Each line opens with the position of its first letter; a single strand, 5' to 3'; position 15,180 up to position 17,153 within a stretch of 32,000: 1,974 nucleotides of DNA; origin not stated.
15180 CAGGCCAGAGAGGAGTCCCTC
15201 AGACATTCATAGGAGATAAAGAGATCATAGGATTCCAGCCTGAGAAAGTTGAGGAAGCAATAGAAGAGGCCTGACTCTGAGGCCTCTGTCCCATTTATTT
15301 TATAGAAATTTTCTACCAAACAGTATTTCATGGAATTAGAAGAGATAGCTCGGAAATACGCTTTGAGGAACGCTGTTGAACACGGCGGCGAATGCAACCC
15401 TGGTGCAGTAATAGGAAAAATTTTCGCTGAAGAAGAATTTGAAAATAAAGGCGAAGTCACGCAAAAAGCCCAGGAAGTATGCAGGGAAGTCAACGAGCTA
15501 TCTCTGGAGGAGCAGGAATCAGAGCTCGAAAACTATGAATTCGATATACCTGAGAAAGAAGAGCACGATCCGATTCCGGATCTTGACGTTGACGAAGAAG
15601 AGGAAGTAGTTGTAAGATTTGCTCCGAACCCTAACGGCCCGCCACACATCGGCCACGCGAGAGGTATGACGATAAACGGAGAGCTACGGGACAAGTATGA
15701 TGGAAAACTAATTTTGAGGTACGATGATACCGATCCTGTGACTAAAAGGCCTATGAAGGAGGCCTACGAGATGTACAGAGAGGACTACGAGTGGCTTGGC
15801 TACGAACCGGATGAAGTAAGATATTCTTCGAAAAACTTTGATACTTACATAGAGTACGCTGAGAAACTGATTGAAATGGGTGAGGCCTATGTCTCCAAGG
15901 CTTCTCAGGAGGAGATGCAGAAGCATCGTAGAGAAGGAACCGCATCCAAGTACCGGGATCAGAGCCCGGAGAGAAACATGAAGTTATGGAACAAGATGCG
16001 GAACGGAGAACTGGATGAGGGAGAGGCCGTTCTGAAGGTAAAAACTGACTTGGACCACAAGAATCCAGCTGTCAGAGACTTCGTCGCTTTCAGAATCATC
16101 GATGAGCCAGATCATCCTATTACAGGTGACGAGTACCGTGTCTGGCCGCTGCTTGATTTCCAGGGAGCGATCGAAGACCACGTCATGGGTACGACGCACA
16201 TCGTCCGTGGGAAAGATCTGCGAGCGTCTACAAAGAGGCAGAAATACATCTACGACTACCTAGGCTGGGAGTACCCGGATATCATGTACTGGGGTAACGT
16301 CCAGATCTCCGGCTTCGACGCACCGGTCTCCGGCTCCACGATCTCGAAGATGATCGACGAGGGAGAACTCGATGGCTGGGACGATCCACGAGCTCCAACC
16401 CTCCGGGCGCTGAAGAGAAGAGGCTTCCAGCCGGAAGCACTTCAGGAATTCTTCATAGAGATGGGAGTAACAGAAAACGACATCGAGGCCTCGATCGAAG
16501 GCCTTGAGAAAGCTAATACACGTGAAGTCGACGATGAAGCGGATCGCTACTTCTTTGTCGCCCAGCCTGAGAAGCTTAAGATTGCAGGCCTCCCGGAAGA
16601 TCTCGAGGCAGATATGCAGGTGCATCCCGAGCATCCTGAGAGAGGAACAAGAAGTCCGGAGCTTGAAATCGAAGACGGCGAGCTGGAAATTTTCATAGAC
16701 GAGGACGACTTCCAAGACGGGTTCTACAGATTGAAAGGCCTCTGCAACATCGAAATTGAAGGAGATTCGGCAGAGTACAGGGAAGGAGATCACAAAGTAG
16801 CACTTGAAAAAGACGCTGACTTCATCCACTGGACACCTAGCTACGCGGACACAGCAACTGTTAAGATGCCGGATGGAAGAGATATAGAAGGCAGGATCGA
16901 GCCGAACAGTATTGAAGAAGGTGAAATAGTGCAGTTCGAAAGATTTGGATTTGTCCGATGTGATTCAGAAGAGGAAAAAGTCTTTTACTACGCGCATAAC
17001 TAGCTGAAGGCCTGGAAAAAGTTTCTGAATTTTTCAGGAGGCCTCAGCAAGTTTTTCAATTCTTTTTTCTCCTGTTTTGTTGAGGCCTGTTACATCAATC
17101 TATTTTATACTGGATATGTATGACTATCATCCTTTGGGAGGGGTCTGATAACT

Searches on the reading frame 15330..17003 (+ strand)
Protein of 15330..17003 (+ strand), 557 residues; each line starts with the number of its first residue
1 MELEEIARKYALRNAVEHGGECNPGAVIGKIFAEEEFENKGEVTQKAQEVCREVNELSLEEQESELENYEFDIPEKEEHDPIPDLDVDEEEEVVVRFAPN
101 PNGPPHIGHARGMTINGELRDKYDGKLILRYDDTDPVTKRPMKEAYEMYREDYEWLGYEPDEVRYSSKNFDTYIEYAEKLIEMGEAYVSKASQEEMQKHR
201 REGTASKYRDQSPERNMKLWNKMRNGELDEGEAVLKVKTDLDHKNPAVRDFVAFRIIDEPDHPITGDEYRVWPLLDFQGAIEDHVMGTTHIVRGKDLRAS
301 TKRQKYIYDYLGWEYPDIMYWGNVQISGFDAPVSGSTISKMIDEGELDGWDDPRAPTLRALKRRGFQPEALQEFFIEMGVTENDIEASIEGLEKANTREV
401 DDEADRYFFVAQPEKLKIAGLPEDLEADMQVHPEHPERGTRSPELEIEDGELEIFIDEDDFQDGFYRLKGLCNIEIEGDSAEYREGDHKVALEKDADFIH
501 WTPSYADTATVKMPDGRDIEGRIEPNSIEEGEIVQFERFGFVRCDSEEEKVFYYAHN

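Call 76: search_protein_families(library=pfam, proteins=[window:15330-17003:+], max_evalue=0.0001)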
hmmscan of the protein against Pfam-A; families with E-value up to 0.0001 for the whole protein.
window:15330-17003:+ (557 aa): 3 families
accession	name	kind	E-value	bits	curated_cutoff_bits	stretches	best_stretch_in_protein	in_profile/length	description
PF00749.27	tRNA-synt_1c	-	1.1e-72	245.1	23.4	1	92-401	1-313/314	tRNA synthetases class I (E and Q), catalytic domain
PF03950.23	tRNA-synt_1c_C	-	1.2e-13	51.5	23.9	1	404-480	1-77/91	tRNA synthetases class I (E and Q), anti-codon binding domain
PF20974.2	tRNA-synt_1c_C2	-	1.5e-05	26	23.9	1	509-545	29-69/69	tRNA synthetases class I (E and Q), anti-codon binding domain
